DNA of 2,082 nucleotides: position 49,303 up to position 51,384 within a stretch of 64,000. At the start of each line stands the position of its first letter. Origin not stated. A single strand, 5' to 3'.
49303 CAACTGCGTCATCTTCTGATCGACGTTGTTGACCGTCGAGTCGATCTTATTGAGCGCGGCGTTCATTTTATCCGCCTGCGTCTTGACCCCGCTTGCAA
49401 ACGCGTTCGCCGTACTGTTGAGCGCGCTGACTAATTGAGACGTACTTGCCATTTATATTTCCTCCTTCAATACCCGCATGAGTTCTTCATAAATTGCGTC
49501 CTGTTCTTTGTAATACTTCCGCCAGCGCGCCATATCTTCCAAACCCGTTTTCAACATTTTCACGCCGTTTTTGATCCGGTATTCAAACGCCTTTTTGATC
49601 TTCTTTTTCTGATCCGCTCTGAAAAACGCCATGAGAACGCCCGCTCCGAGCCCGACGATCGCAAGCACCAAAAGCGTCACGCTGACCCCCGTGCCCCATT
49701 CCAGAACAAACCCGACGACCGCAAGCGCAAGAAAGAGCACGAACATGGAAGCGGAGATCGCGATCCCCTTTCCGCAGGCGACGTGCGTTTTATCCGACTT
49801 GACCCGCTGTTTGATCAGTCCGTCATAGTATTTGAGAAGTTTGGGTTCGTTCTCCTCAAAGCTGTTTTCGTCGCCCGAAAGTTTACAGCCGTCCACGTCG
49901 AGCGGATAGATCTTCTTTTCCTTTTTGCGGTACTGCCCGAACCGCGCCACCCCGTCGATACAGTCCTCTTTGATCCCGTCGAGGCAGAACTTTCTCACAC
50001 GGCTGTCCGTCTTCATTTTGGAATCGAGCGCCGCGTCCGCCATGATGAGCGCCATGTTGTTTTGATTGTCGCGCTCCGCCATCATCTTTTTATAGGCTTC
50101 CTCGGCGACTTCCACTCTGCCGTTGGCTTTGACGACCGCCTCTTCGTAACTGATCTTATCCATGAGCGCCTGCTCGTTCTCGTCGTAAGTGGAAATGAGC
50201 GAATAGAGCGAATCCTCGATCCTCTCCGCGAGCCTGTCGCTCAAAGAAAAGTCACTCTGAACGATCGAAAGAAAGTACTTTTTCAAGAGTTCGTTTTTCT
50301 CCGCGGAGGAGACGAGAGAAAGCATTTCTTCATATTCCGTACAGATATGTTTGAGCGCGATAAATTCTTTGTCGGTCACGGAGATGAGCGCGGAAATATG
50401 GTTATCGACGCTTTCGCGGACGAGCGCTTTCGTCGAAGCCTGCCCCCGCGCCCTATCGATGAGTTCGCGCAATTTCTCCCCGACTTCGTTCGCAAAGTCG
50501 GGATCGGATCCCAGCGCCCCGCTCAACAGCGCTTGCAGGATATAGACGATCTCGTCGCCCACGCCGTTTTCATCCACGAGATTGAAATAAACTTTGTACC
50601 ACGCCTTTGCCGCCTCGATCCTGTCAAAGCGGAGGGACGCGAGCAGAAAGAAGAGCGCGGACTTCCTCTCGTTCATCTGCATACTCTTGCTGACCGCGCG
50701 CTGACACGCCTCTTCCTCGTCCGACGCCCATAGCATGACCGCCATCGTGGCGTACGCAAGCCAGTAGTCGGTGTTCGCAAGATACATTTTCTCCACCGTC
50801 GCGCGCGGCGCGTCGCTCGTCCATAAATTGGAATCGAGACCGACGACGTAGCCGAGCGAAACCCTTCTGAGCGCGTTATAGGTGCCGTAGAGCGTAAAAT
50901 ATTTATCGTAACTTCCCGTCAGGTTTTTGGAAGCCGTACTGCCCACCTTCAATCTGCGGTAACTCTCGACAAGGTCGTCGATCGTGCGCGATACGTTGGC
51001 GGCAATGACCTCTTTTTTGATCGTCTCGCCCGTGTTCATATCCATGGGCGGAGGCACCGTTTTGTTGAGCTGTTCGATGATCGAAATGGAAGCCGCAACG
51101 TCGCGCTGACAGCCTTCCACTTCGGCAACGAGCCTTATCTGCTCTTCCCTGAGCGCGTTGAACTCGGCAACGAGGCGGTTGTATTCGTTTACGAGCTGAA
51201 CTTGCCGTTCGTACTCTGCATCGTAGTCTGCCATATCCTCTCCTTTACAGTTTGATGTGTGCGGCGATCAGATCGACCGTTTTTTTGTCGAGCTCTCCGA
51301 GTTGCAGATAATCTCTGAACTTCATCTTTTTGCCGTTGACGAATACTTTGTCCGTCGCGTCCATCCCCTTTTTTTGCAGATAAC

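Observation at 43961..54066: Seven translationally coupled genes I cannot match to any described system: Zn-ribbon/TPR/TIR-like protein, three coiled-coil 2-TM paralogues, two small proteins, AAA+ ATPase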

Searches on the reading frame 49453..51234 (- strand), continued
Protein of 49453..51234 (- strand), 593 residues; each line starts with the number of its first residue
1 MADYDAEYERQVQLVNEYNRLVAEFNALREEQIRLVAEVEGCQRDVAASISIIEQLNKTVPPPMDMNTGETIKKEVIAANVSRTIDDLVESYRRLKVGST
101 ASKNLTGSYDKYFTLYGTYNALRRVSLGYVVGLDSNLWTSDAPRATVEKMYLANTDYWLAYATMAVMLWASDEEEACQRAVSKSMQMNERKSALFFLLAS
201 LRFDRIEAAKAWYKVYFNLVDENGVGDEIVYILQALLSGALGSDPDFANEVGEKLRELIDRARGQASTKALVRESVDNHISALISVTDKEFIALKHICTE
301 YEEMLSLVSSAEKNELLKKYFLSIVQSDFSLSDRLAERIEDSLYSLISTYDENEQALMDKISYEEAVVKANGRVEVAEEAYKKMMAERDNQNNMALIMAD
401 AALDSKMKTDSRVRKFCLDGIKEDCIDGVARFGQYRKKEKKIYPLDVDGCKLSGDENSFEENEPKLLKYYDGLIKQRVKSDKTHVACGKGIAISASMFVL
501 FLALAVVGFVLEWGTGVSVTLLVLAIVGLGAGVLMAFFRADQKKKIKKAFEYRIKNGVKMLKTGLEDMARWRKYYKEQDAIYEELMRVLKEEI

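Call 99: find_encoding_contigs(protein=P0217, flank=9000, max_places=1)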
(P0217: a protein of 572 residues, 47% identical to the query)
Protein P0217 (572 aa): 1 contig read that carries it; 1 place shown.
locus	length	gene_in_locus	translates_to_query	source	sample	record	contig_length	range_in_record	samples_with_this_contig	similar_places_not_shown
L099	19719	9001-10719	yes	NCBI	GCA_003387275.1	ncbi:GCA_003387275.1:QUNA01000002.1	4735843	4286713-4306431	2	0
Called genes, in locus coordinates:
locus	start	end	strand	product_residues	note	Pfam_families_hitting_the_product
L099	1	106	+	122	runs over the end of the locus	PF12680:SnoaL_2 (weak)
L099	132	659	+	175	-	-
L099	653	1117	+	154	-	PF05025:RbsD_FucU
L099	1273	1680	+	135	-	PF00903:Glyoxalase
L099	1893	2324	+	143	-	PF07291:MauE (weak), PF07681:DoxX, PF02077:SURF4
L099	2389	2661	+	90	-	-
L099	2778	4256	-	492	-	PF05977:MFS_3, PF07690:MFS_1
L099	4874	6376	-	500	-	PF13191:AAA_16 (weak)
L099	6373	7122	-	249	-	-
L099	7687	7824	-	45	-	-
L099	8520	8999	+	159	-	-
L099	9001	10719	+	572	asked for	-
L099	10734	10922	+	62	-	-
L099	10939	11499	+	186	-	-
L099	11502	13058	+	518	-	PF00004:AAA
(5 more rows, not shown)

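Call 100: search_protein_representatives(alignment_id=A1)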
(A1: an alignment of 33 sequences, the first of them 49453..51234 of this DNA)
Query: 33 sequences, 583 profile positions. Proteins with E-value up to 0.001 (for the whole library): 748; up to 1e-10: 609; up to 1e-30: 359. The best 150 are listed.
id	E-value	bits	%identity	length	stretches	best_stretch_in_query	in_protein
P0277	4.9e-238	807.9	-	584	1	1-582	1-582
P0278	8.8e-235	797.2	-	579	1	1-581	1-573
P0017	7.5e-232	787.5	-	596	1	4-582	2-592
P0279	9.9e-230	780.5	-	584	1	1-582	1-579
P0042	3.4e-215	732.5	-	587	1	1-580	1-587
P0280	8.1e-202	688.4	-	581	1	10-582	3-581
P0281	1.6e-194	664.3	-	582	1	7-582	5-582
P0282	8.8e-194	661.8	-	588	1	6-582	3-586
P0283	4.9e-180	616.4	-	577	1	7-581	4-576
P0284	1.7e-179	614.7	-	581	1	18-580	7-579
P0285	3.3e-178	610.4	-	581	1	7-581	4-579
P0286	7.9e-175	599.2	-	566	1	31-582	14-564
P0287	1.1e-168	578.9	-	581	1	16-581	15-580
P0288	5.6e-168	576.6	-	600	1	1-582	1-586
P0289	1.1e-167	575.7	-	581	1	1-580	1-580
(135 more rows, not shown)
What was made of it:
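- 49453..51234 (-): g2, 593 aa: 2-TM paralogue A. N-terminal helical hairpin (6-59 / 68-116), helical-repeat core (119-438), beta-hairpin, TM hairpin (about 482-545), C-terminal helix to 590. The family has 748 clusters at 50% identity, nearly all 530-620 aa (call 100).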

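Call 102: search_protein_families(library=padloc, alignment_id=A7, max_evalue=1e-10)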
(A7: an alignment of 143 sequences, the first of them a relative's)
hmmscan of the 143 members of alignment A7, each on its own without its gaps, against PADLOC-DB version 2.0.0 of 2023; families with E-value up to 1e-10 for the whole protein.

A. member 1, L001:3891-4574:+ (227 aa): 0 families

B. families by the number of members that match (of 143 scanned): 23 families
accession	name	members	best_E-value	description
PDLC03014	subtilase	1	1.1e-37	-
PDLC03963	SoFic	1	4.7e-37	-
PDLC04135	mad3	1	6.7e-32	mads_3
PDLC02197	IetS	1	7.3e-18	-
PDLC04977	PDC-S26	1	5.5e-17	-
PDLC04837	PDC-S04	1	1.1e-16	-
PDLC04972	PDC-S26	1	1.3e-16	-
PDLC00414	ThsA1|ThsA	1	2.1e-16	Macro domain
PDLC02960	RT-Protease_XI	1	3.1e-15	single gene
PDLC04836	PDC-S04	1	4.1e-15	-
PDLC02959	RT-Protease_XI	1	1.1e-14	single gene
PDLC04840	PDC-S04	1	1.2e-14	-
PDLC04971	PDC-S26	1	3.1e-14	-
PDLC04839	PDC-S04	1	6.3e-14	-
PDLC00413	ThsA1|ThsA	1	1.4e-13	Macro domain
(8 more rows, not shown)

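Call 105: list_cluster_members(proteins=[window:49453-51234:-, window:45676-47163:-, window:51245-53962:-])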
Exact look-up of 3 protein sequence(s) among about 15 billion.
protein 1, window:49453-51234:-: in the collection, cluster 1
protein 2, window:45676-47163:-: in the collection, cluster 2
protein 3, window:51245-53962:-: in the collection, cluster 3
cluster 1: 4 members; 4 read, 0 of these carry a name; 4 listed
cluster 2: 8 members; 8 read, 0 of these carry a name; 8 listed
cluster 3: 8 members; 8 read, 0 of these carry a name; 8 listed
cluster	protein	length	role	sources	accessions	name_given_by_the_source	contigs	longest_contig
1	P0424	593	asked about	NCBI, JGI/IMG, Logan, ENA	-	-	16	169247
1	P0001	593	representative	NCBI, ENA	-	-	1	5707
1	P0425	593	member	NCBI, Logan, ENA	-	-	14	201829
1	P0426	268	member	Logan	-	-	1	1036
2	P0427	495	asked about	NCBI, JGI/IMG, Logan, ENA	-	-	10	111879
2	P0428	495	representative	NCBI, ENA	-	-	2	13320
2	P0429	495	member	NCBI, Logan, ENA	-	-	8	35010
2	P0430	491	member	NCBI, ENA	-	-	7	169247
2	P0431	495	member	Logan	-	-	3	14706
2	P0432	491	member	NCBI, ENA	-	-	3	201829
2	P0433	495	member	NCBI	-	-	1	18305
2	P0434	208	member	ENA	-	-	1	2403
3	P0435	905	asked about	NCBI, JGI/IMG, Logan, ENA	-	-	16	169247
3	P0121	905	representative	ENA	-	-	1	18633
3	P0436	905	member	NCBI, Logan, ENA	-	-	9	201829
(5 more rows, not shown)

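Call 108: search_protein_families(library=pfam, proteins=[L046:5730-8762:+, L065:6120-8810:+, L086:6614-8803:+, L067:5994-9395:+, L015:8365-9726:+, L020:7340-9664:+, L027:7628-9625:+, L024:8120-9703:+, L059:8180-9985:+], max_evalue=0.1)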
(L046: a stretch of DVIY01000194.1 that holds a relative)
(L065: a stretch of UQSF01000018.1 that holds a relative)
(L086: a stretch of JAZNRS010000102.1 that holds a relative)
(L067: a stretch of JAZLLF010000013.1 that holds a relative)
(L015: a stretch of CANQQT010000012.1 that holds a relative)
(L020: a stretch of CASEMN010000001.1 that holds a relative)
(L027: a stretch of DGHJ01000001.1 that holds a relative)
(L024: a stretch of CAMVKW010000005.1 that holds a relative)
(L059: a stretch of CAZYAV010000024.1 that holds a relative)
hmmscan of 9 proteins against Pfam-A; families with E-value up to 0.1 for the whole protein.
L046:5730-8762:+ (1010 aa): 2 families
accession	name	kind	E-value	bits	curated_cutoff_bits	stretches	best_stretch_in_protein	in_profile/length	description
PF13529.12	Peptidase_C39_2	-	8.3e-05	23.6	24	1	572-723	11-141/143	Peptidase_C39 like family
PF04607.23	RelA_SpoT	-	0.039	14.7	27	1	865-967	2-103/113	Region found in RelA / SpoT proteins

L065:6120-8810:+ (896 aa): 0 families

L086:6614-8803:+ (729 aa): 1 family
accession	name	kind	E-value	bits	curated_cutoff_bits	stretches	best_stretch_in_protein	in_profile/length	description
PF13930.12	Endonuclea_NS_2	-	9.1e-25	87.8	27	1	499-617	1-125/132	DNA/RNA non-specific endonuclease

L067:5994-9395:+ (1133 aa): 2 families
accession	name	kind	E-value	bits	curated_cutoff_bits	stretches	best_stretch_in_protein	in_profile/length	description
PF12107.13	VEK-30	-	0.031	14.6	20.8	0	511-520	1-10/17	Plasminogen (Pg) ligand in fibrinolytic pathway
PF12934.12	FTO_CTD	-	0.075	13.3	27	0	834-872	105-143/170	FTO C-terminal domain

L015:8365-9726:+ (453 aa): 1 family
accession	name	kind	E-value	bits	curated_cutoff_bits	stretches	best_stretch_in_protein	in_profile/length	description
PF15644.12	Gln_amidase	-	4e-10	41.2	24.1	1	340-432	1-113/114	Papain fold toxin 1, glutamine deamidase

L020:7340-9664:+ (774 aa): 4 families
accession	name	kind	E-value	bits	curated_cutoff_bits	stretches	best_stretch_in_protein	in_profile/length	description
PF20573.4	DUF6782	-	0.0098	15.6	27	1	665-727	56-115/241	Putative metallopeptidase family (DUF6782)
PF10263.15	SprT-like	-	0.012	15.9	25.6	1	685-720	42-79/108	SprT-like family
PF18958.6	DUF5700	-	0.02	14.8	25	1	665-726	95-155/283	Putative zinc dependent peptidase (DUF5700)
PF09768.15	Peptidase_M76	-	0.091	13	25.2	0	679-720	46-86/170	Peptidase M76 family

L027:7628-9625:+ (665 aa): 1 family
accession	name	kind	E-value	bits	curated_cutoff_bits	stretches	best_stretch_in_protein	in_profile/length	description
PF15644.12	Gln_amidase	-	2.8e-10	41.7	24.1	1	549-641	1-113/114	Papain fold toxin 1, glutamine deamidase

L024:8120-9703:+ (527 aa): 1 family
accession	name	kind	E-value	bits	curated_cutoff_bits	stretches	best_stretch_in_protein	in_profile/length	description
PF15644.12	Gln_amidase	-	5.5e-10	40.8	24.1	1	411-504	1-113/114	Papain fold toxin 1, glutamine deamidase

L059:8180-9985:+ (601 aa): 0 families

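Call 109: fold_search(model_id=the predicted structure, library=viral)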
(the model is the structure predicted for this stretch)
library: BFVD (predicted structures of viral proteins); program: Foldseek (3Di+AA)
matches with E <= 10: 278; with E <= 0.001: 0
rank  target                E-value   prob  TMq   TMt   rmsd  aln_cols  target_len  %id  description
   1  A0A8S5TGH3            2.7e-02  0.16  0.10  0.07  63.9       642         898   13  STRUCTURAL MAINTENANCE OF CHROMOSOMES PROTEIN [Myoviridae sp. ctIty1]
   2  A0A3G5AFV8            4.3e-02  0.63  0.16  0.14  33.1       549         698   10  J domain-containing protein [Hyperionvirus sp.]
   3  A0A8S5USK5            4.5e-02  0.16  0.10  0.08  58.0       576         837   14  Chromosome segregation ATPase [Myoviridae sp. ctijX18]
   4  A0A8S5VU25            5.4e-02  0.20  0.11  0.08  61.0       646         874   12  STRUCTURAL MAINTENANCE OF CHROMOSOMES PROTEIN [Ackermannviridae sp.]
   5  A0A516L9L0            5.6e-02  0.15  0.11  0.11  32.5       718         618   12  (no name in the UniProt tables at hand)
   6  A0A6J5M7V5            5.9e-02  0.15  0.09  0.09  98.3       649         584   10  Uncharacterized protein [uncultured Caudovirales phage]
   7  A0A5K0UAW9            6.7e-02  0.15  0.11  0.06  60.8       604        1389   12  DNA repair exonuclease [Yasminevirus sp. GU-2018]
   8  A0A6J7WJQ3            7.0e-02  0.18  0.10  0.07  50.6       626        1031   10  Uncharacterized protein [uncultured Caudovirales phage]
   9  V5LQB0                9.1e-02  0.25  0.10  0.09  53.6       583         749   11  (no name in the UniProt tables at hand)
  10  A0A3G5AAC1            1.1e-01  0.63  0.16  0.20  30.7       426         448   13  UDP-N-acetylglucosamine--peptide N-acetylglucosaminyltransferase SPINDLY [Hyperionvirus sp.]
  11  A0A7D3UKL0            1.2e-01  0.14  0.10  0.08  58.4       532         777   11  (no name in the UniProt tables at hand)
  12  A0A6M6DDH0            1.4e-01  0.20  0.10  0.06  80.0       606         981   13  (no name in the UniProt tables at hand)
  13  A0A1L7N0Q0            1.4e-01  0.15  0.11  0.08  57.4       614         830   12  Putative SbcC-ATPase [Ralstonia phage RP12]
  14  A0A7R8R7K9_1          2.3e-01  0.15  0.12  0.09  37.6       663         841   10  Tape measure protein [Klebsiella phage vB_KaS-Veronica]
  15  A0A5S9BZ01            2.4e-01  0.04  0.06  0.03  72.0       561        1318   12  DNA repair exonuclease [Tenacibaculum phage PTm1]
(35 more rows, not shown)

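Call 115: search_solved_structures(query=L006:5023-7743:+, max_evalue=0.01)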
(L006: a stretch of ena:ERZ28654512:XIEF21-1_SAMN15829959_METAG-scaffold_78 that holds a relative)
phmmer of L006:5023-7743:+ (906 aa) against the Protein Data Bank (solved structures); distinct sequences matched with E-value up to 0.01: 2.
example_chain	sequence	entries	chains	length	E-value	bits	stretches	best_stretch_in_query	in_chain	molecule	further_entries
4d2i_A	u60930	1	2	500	8.9e-08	33.9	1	579-753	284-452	HERA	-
9x1l_A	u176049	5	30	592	0.00066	21.1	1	667-763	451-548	DNA helicase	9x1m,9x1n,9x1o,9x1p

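Call 117: search_solved_structures(query=L093:8503-8982:+, max_evalue=5)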
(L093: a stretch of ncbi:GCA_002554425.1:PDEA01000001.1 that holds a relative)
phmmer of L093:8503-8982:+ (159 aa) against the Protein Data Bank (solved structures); distinct sequences matched with E-value up to 5: 11.
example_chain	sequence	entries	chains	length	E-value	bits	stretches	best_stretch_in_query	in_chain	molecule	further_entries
5o2r_v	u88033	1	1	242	0.26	14.7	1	28-147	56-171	Peptide chain release factor RF1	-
6gwt_v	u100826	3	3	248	0.27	14.6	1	31-147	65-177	Peptide chain release factor RF1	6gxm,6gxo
6orl_A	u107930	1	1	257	0.3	14.5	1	29-147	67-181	Peptide chain release factor 1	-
6osk_A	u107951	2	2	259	0.3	14.5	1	29-147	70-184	Peptide chain release factor 1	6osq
2b3t_B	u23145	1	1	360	0.32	14.4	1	29-147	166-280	Peptide chain release factor 1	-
5j30_QY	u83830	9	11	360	0.44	13.9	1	29-147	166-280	Peptide chain release factor 1 | Peptide chain release factor RF1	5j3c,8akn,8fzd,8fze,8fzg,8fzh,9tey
6dnc_MA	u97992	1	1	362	0.44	13.9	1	29-147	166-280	Peptide chain release factor 1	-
6boh_JA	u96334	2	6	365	0.45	13.9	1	29-147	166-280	Peptide chain release factor 1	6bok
5j4d_JA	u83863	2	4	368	0.46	13.9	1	29-147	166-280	Peptide chain release factor 1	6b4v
6gxn_v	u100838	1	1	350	0.94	12.9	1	31-147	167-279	Peptide chain release factor RF1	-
7m5d_A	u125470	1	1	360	0.99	12.8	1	31-147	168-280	Peptide chain release factor 1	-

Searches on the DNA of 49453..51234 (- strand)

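Call 87: search_dna_similar(query=L088:8800-12790:+, collection=ecoli_genomes, mode=distant, max_rows=10)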
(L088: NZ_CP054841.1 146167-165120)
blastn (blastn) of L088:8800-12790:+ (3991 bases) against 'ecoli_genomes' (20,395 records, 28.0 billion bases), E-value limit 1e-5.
No match.
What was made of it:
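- Tried and rejected: No trace of the proteobacterial cassette in 5,426 complete E. coli genomes by blastn (call 87).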
